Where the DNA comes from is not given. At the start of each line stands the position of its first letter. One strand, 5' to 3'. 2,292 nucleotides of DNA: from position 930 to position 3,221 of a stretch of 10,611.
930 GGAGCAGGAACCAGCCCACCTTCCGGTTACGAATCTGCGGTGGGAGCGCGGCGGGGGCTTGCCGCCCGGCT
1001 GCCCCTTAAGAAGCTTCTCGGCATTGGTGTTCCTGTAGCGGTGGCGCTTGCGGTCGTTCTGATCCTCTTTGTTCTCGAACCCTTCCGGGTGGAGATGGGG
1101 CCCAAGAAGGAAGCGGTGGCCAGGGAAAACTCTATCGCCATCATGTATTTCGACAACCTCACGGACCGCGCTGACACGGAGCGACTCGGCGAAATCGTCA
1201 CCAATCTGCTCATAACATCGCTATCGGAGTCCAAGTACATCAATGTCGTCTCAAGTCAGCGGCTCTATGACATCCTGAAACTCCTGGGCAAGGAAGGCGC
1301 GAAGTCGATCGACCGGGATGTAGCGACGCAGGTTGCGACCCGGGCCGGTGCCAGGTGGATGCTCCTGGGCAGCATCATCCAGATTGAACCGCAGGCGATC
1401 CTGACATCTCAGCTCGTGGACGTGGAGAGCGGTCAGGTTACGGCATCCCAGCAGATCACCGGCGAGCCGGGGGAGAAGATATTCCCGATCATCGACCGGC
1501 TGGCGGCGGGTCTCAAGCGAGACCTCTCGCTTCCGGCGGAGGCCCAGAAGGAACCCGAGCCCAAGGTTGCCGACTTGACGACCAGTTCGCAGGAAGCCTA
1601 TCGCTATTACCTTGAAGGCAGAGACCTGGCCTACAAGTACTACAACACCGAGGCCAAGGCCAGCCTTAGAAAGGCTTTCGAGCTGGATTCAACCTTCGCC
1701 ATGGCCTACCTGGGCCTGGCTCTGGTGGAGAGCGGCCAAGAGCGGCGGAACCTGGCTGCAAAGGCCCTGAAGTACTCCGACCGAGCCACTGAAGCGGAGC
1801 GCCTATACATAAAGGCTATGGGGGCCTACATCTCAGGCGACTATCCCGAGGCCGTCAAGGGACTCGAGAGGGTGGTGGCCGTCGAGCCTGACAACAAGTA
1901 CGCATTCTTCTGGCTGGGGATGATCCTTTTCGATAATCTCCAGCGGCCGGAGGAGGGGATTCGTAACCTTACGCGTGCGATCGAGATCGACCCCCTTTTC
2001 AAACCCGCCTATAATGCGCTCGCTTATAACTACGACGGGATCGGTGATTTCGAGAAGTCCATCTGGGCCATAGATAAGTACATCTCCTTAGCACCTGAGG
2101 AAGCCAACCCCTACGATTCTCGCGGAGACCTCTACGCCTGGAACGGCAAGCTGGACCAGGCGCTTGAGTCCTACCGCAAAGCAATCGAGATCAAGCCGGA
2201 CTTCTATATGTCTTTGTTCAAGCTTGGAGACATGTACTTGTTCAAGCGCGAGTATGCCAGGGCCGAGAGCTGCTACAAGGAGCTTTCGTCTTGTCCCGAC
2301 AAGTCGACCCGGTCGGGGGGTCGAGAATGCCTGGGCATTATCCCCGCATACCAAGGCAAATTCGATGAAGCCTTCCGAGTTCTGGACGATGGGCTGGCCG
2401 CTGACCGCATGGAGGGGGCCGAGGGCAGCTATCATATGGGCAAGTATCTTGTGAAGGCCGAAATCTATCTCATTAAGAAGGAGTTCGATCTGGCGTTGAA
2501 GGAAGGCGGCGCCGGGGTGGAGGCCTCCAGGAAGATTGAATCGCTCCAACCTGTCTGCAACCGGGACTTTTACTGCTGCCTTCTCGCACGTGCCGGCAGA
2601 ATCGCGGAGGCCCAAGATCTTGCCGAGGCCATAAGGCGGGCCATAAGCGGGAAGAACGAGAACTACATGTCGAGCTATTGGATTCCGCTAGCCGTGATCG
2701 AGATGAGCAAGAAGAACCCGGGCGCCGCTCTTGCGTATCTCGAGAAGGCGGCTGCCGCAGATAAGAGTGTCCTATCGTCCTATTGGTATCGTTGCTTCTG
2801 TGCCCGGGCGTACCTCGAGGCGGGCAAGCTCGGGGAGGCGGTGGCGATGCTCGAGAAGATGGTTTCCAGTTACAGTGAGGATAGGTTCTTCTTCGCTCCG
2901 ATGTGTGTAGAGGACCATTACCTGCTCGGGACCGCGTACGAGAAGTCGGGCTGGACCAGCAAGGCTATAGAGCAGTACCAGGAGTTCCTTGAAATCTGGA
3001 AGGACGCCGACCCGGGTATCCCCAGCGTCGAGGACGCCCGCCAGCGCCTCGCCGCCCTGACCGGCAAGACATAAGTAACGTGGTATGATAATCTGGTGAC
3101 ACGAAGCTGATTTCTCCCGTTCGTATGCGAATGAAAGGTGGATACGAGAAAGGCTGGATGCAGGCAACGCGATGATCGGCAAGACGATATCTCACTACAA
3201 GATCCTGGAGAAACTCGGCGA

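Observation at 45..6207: Tandem pair of receptor-type Ser/Thr kinases (kinase, TM, juxtamembrane module, TPR) with mosaic conservation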

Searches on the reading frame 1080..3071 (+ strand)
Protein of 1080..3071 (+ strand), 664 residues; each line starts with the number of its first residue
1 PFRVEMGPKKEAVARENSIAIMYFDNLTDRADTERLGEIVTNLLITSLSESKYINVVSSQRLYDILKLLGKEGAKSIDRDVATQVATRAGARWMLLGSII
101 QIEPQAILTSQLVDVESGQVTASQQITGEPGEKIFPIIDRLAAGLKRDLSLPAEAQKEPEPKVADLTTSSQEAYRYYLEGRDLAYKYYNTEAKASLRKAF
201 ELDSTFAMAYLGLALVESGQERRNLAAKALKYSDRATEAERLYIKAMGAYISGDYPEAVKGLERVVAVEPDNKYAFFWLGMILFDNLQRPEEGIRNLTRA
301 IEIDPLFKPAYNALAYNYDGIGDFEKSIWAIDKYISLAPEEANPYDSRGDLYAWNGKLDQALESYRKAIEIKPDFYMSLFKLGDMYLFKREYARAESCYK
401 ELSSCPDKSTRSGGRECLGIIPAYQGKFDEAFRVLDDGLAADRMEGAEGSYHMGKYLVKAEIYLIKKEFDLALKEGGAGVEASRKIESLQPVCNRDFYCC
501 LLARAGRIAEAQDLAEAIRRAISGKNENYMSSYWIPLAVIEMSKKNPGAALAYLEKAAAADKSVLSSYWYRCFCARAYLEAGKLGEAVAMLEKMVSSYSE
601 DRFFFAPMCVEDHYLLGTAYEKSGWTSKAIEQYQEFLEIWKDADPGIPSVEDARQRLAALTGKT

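Call 9: find_related_loci(query=window:1080-3071:+, collection=genome_contigs, flank=10000)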
Query window:1080-3071:+ (664 aa) in genome_contigs; peptide patterns used: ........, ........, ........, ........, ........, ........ (x = any residue, [..] = any of these).
38 stretches matched a pattern; 13 encode a relative of the query (tblastn E <= 1e-3); 13 distinct loci.
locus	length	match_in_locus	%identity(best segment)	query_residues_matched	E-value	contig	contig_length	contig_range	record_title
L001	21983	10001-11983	79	1-661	0e+0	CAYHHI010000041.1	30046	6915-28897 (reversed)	MAG TPA_asm: uncultured bacterium isolate ERP119294_co4_75 genome assembly, contig: NODE_1249_length_30046_cov_9.668367,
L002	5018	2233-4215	58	1-664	0e+0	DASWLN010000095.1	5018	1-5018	MAG TPA_asm: Candidatus Zixiibacteriota bacterium isolate SMAG_U2949 k141_468585, whole genome shotgun sequence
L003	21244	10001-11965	60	1-660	0e+0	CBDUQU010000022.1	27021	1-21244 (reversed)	MAG TPA_asm: uncultured bacterium isolate SRR22302359_binner13_Refined_3 genome assembly, contig: ERZ25073601.196, whole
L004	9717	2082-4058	58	1-664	0e+0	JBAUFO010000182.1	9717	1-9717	MAG: Candidatus Zixiibacteriota bacterium isolate MFD13088_ilm_asm_bin32 k127_236518, whole genome shotgun sequence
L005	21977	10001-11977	58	1-660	0e+0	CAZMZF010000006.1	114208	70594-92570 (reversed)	MAG TPA_asm: uncultured Ignavibacteria bacterium isolate binchicken_co376_191 genome assembly, contig: NODE_88_length_11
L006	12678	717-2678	56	1-656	0e+0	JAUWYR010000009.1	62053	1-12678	MAG: Candidatus Zixiibacteriota bacterium isolate CSMAG_2715 CSMAG_2715_k141_1103265_length_62053_cov_13.1860, whole gen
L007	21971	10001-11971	56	1-660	0e+0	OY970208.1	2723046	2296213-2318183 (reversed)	MAG: uncultured candidate division Zixibacteria bacterium isolate MFD04408.bin.1.44 genome assembly, chromosome: 1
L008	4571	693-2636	56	1-657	0e+0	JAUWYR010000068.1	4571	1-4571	MAG: Candidatus Zixiibacteriota bacterium isolate CSMAG_2715 CSMAG_2715_k141_858513_length_4571_cov_9.8203, whole genome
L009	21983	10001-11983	52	1-664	0e+0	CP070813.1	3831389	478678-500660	MAG: Candidatus Zixiibacteriota bacterium isolate bin119 chromosome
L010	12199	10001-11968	49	6-660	0e+0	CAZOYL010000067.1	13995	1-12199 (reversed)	MAG TPA_asm: uncultured Gemmatimonadota bacterium isolate SRP214966_co2_43 genome assembly, contig: NODE_7041_length_139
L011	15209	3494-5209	52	82-656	0e+0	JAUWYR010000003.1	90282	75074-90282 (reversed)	MAG: Candidatus Zixiibacteriota bacterium isolate CSMAG_2715 CSMAG_2715_k141_930968_length_90282_cov_13.9968, whole geno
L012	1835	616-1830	67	1-405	0e+0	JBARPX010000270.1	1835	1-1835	MAG: Candidatus Zixiibacteriota bacterium isolate MFD13424_ilm_asm_bin49 k127_170170, whole genome shotgun sequence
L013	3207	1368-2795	33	5-472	3e-63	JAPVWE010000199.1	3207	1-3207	MAG: Desulfobacteraceae bacterium isolate HMR25_18 HMR25_18_000000000199, whole genome shotgun sequence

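Call 17: search_solved_structures(query=window:1080-3071:+, max_evalue=0.01)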
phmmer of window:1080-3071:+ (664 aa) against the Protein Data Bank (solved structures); distinct sequences matched with E-value up to 0.01: 98 (the best 60 are shown).
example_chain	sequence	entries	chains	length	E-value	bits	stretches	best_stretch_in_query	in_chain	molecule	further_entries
9qhb_A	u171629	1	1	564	6.6e-31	111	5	245-400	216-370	Engineered tetratricopeptide repeat protein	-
7yeh_B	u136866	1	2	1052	5.7e-27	98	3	267-435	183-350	UDP-N-acetylglucosamine--peptide N-acetylglucosaminyltransferase 110 kDa subunit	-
7yea_A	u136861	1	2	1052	9.6e-27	97.2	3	267-435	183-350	UDP-N-acetylglucosamine--peptide N-acetylglucosaminyltransferase 110 kDa subunit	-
7ntf_A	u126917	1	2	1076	1e-26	97.1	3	267-435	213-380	Isoform 1 of UDP-N-acetylglucosamine--peptide N-acetylglucosaminyltransferase 110 kDa subu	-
1w3b_A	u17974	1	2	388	7.2e-23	84.4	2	267-434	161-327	UDP-N-ACETYLGLUCOSAMINE--PEPTIDE N-ACETYLGLUCOSAMINYLTRANSFERASE 110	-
6eou_A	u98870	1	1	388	2.6e-22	82.6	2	267-435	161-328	UDP-N-acetylglucosamine--peptide N-acetylglucosaminyltransferase 110 kDa subunit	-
8bu0_A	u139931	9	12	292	7.3e-19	71.2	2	239-395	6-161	Consensus tetratricopeptide repeat protein | Crystal structure of an 8-repeat consensus TPR superhelix with Zinc. | Monomer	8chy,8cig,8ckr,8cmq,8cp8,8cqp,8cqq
9qhc_A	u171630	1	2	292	8.7e-16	61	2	250-401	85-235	Engineered tetratricopeptide repeat protein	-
7y4i_A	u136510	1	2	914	1.2e-13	54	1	195-378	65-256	Probable UDP-N-acetylglucosamine--peptide N-acetylglucosaminyltransferase SPINDLY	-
8dtf_A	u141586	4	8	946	1.3e-13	53.8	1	195-378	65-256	Probable UDP-N-acetylglucosamine--peptide N-acetylglucosaminyltransferase SPINDLY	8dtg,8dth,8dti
7obi_A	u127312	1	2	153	2.8e-13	52.7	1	253-385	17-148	CTPR-rv4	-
3vtx_A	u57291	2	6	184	9.1e-13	51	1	257-371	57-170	MamA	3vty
6b85_J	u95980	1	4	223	1.8e-10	43.5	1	258-374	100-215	TMHC4_R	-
9gzg_A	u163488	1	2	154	2e-10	43.3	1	252-376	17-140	Engineered CTPR protein with glutamic acids for conductivity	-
2q7f_A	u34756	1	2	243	4.4e-10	42.2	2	321-400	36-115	YrrB protein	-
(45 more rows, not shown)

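Call 29: search_protein_families(library=pfam, proteins=[L001:96-1307:+, L001:2183-5050:+, L001:5123-5518:+, L001:15650-16096:+, L001:16071-17042:-, L001:17169-18566:-, L001:19574-20158:-, L001:20199-21866:+], max_evalue=0.001)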
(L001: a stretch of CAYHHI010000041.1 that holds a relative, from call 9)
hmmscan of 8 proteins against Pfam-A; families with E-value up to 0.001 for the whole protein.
L001:96-1307:+ (404 aa): 2 families
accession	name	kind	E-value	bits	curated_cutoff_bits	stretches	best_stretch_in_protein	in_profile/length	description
PF05977.19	MFS_3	-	1.2e-67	229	27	1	1-382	28-411/524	Transmembrane secretion effector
PF07690.21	MFS_1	-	4.4e-33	115.1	33.4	1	4-333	17-346/347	Major Facilitator Superfamily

L001:2183-5050:+ (956 aa): 23 families
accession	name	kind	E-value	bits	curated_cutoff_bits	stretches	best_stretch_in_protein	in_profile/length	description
PF00069.31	Pkinase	-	1.8e-53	182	31.7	1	78-325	1-253/263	Protein kinase domain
PF07714.23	PK_Tyr_Ser-Thr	-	6.5e-39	134.2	23.1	1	80-324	3-249/258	Protein tyrosine and serine/threonine kinase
PF07719.23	TPR_2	-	4.1e-31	104.9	27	1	707-737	3-33/34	Tetratricopeptide repeat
PF00515.34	TPR_1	-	5.4e-30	102.4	27.8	2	707-737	3-33/34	Tetratricopeptide repeat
PF13414.12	TPR_11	-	7.9e-25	86.7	26.8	4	678-719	1-42/42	TPR repeat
PF13424.12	TPR_12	-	2.4e-19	69.8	30.1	2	742-803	6-73/77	Tetratricopeptide repeat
PF14559.12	TPR_19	-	3e-19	69.6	25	0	871-917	4-50/68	Tetratricopeptide repeat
PF13181.12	TPR_8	-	1.1e-18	66.2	25.7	1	706-736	2-32/34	Tetratricopeptide repeat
PF13432.12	TPR_16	-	6.2e-18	65.3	32.7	2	677-737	3-63/65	Tetratricopeptide repeat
PF13428.12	TPR_14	-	6.7e-17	60.7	23.5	0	708-746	4-42/44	Tetratricopeptide repeat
PF13431.12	TPR_17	-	7.2e-16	57.5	24.4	1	693-725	1-33/34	Tetratricopeptide repeat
PF12895.13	ANAPC3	-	1.3e-10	41.8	27.2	0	697-762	15-79/82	Anaphase-promoting complex, cyclosome, subunit 3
PF25063.1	ARM_TT21_C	-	2.5e-09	37.8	35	1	576-704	35-162/209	Tetratricopeptide repeat protein 21 C-terminal ARM domain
PF13374.12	TPR_10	-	8.4e-09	35.6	27.5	0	778-803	5-30/42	Tetratricopeptide repeat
PF13176.12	TPR_7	-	7.1e-08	32.4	27.9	0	711-736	5-30/36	Tetratricopeptide repeat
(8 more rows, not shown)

L001:5123-5518:+ (132 aa): 0 families

L001:15650-16096:+ (149 aa): 0 families

L001:16071-17042:- (323 aa): 1 family
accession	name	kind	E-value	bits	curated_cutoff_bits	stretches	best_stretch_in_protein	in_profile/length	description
PF01145.31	Band_7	-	2e-24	87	23.6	1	95-269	2-173/176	SPFH domain / Band 7 family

L001:17169-18566:- (465 aa): 2 families
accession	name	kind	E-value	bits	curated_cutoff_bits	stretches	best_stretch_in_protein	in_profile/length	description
PF00884.28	Sulfatase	-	2.7e-45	155.4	25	1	4-332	3-298/301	Sulfatase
PF01663.27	Phosphodiest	-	1.6e-11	44.9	23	1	4-274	1-224/342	Type I phosphodiesterase / nucleotide pyrophosphatase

L001:19574-20158:- (194 aa): 0 families

L001:20199-21866:+ (556 aa): 0 families

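Call 34: predict_structure(alignment_id=A1)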
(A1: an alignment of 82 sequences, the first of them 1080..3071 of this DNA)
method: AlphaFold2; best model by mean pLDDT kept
length: 664 residues; sequences in the alignment: 82
mean_pLDDT: 88.4   pTM: 0.87
mean pLDDT of the five models: 88.4, 87.0, 86.5, 82.3, 79.4
residues with pLDDT >= 90: 400; 70-90: 214; 50-70: 28; < 50: 22
segments of 3 or more residues with pLDDT < 50: 1-14, 25-30
pLDDT, mean of each block of 10 residues (from residue 1): 32 61 52 73 84 76 70 63 79 81 75 84 84 86 82 77 85 92 93 95 94 89 93 89 95 91 91 93 91 95 82 97 97 93 98 96 99 96 98 98 93 98 98 99 92 96 96 97 75 90 98 96 81 96 98 95 85 97 98 91 90 98 98 98 95 97 74
secondary structure, 60 per line:
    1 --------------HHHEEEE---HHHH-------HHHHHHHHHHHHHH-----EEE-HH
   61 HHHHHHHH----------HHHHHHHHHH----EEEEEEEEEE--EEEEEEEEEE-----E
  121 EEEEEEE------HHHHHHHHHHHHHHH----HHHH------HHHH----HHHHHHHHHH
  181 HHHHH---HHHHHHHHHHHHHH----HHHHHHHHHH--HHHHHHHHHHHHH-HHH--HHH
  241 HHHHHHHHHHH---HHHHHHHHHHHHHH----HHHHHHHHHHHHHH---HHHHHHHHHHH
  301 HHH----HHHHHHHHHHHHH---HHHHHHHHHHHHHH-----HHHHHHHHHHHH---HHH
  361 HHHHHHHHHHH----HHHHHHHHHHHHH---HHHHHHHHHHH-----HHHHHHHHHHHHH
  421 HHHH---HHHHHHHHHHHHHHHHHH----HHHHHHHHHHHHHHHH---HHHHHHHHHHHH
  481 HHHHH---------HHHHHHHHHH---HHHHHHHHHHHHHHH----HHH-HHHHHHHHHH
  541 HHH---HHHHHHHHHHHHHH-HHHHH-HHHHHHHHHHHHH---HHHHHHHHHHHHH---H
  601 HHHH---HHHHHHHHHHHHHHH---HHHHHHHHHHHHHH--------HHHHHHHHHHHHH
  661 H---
elements in order: E18-21 H25-28 H36-49 E55-57 H59-68 H79-88 E93-102 E105-114 E120-127 H134-148 H153-156 H163-166 H171-185 H189-202 H207-216 H219-231 H238-251 H255-268 H273-286 H290-303 H308-320 H324-337 H343-354 H358-371 H376-388 H392-402 H408-424 H428-445 H450-465 H469-485 H495-504 H508-522 H531-543 H547-560 H562-566 H568-580 H584-596 H600-604 H608-622 H626-639 H648-661

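Call 37: fold_search(model_id=the predicted structure, library=pdb)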
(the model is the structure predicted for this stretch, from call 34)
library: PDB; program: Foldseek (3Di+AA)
matches with E <= 10: 1716; with E <= 0.001: 444
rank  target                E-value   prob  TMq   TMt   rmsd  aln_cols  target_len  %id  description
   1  1w3b_A                2.9e-11  1.00  0.28  0.45  13.5       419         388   20  The superhelical TPR domain of O-linked GlcNAc transferase reveals structural similarities to importin alpha. (released 2004-09-09)
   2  9hvq_Q                1.3e-10  1.00  0.25  0.20  26.8       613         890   15  Structure of the transcribing Pol II-DSIF-PAF-SPT6-RECQL5 complex (released 2025-07-16)
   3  9rtt_Q                1.6e-10  1.00  0.25  0.20  26.9       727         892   14  Activated Elongation Complex with IWS1 and ELOF1 (released 2025-09-03)
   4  8dtf_A                2.0e-10  1.00  0.19  0.16  22.2       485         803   17  Cryo-EM structure of the full length Arabidopsis SPY with complete TPRs (released 2023-03-08)
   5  7yeh_A                3.7e-10  1.00  0.30  0.21  16.2       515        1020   18  Cryo-EM structure of human OGT-OGA complex (released 2023-07-12)
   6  1w3b_B                4.6e-10  1.00  0.29  0.48  12.6       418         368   19  The superhelical TPR domain of O-linked GlcNAc transferase reveals structural similarities to importin alpha. (released 2004-09-09)
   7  8dtg_A                8.4e-10  1.00  0.19  0.16  21.5       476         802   17  Cryo-EM structure of Arabidopsis SPY alternative conformation 1 (released 2023-03-08)
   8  7qds_B                8.8e-10  1.00  0.25  0.17  23.0       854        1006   11  Apo human SKI complex in the open state (released 2022-02-02)
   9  9qhb                  9.5e-10  1.00  0.27  0.61   9.9       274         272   26  Crystal structure of 16-repeat CTPR protein with eliminated coordination sites (released 2025-10-22)
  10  5dse_C                1.0e-09  1.00  0.41  0.39  20.6       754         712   13  Crystal Structure of the TTC7B/Hyccin Complex (released 2015-12-02)
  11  8bbg_D                1.1e-09  1.00  0.35  0.20  14.4       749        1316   13  Structure of the IFT-A complex; anterograde IFT-A train model (released 2022-12-21)
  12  7yea_A                1.5e-09  1.00  0.28  0.20  13.7       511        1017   18  Human O-GlcNAc transferase Dimer (released 2023-07-12)
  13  7qdz_B                1.5e-09  1.00  0.26  0.17  20.0       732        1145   13  80S-bound human SKI complex in the closed state (released 2022-02-09)
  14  8chy                  2.1e-09  1.00  0.26  0.56  11.3       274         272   27  Crystal structure of an 8-repeat consensus TPR superhelix with Zinc. (released 2024-02-21)
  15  9g8r_B                2.1e-09  1.00  0.28  0.18  19.7       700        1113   12  human SKI7-SKI238 complex in the open state (released 2024-10-16)
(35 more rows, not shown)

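Call 62: search_protein_families(library=pfam, proteins=[L001:15275-15622:+], max_evalue=10)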
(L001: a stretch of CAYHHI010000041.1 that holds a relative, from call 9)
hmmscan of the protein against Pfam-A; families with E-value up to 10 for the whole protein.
L001:15275-15622:+ (116 aa): 4 families
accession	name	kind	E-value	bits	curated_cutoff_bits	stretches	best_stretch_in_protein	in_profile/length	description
PF14163.11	SieB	-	0.013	15.5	26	1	65-108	15-58/147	Super-infection exclusion protein B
PF07885.22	Ion_trans_2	-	0.23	11.8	22.5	1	31-97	4-74/79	Ion channel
PF13786.12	DUF4179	-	0.76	10.7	30.1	1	17-55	3-45/94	Domain of unknown function (DUF4179)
PF18949.5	DUF5693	-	1.6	7.6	29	1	28-98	319-386/609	Family of unknown function (DUF5693)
